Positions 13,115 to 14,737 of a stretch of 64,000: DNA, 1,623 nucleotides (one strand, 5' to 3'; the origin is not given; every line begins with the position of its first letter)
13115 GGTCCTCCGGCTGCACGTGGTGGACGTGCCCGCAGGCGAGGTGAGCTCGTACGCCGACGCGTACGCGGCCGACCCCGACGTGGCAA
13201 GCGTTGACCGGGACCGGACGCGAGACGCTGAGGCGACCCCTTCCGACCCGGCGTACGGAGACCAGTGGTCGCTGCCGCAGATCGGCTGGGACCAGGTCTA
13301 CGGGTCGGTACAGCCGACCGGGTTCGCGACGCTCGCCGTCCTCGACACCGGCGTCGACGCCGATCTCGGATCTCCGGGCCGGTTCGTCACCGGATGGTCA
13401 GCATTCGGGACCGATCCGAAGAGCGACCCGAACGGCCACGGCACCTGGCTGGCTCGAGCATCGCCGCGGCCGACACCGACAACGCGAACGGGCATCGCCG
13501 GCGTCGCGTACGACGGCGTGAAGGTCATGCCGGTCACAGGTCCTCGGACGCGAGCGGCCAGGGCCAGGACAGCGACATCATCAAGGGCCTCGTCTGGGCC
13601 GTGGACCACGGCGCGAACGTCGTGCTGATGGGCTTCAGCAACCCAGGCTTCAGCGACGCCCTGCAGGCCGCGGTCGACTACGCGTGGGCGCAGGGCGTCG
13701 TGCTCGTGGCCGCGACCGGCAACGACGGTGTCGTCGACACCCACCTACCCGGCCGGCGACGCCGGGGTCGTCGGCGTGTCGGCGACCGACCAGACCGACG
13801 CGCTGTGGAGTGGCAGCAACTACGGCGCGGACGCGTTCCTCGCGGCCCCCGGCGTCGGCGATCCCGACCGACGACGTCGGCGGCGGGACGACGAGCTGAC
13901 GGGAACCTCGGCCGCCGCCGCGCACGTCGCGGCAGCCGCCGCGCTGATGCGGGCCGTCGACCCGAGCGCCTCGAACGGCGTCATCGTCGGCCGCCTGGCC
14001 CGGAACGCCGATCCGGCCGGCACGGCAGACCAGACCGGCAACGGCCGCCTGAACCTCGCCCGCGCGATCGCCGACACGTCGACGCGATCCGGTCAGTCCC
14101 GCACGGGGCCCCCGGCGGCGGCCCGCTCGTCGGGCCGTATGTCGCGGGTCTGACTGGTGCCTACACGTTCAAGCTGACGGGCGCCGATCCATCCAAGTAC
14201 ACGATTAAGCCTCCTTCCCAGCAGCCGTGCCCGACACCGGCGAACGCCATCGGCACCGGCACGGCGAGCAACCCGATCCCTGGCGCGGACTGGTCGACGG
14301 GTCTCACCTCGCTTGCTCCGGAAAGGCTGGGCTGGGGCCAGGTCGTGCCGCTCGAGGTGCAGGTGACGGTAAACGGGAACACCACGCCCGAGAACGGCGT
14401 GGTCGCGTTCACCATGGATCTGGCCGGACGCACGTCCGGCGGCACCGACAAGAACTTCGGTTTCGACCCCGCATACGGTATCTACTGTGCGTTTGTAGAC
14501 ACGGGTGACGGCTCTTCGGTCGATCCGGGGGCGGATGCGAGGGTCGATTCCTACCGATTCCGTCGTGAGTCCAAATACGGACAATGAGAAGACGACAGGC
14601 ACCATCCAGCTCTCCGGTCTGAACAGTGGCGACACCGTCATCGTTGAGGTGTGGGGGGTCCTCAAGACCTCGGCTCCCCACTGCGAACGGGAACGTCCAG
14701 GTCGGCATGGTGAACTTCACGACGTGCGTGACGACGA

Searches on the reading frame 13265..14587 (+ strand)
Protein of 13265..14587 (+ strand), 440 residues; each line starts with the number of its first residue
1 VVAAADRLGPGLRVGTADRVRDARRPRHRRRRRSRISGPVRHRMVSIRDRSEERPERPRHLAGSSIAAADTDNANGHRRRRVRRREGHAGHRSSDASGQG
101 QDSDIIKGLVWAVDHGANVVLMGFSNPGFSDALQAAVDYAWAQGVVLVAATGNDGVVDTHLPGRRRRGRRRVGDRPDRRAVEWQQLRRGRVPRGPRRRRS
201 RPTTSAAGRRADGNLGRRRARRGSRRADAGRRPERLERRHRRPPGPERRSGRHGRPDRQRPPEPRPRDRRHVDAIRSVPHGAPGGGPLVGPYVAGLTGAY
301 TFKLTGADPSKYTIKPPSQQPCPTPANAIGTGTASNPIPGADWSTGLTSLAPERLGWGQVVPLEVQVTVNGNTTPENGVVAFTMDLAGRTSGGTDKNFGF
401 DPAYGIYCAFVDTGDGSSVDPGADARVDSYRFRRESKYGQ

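Call 13: search_protein_families(library=pfam, proteins=[window:13265-14587:+], max_evalue=0.01)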
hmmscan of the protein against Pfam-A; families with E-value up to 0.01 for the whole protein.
window:13265-14587:+ (440 aa): 1 family
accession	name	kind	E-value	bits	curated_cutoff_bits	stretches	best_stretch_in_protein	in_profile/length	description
PF00082.27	Peptidase_S8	-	8.9e-06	25.7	21.8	1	93-155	88-155/288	Subtilase family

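Call 68: search_protein_families(library=pfam, proteins=[window:13265-14587:+], max_evalue=0.001)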
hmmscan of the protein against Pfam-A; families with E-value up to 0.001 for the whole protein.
window:13265-14587:+ (440 aa): 1 family
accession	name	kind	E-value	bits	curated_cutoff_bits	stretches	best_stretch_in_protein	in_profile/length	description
PF00082.27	Peptidase_S8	-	8.9e-06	25.7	21.8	1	93-155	88-155/288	Subtilase family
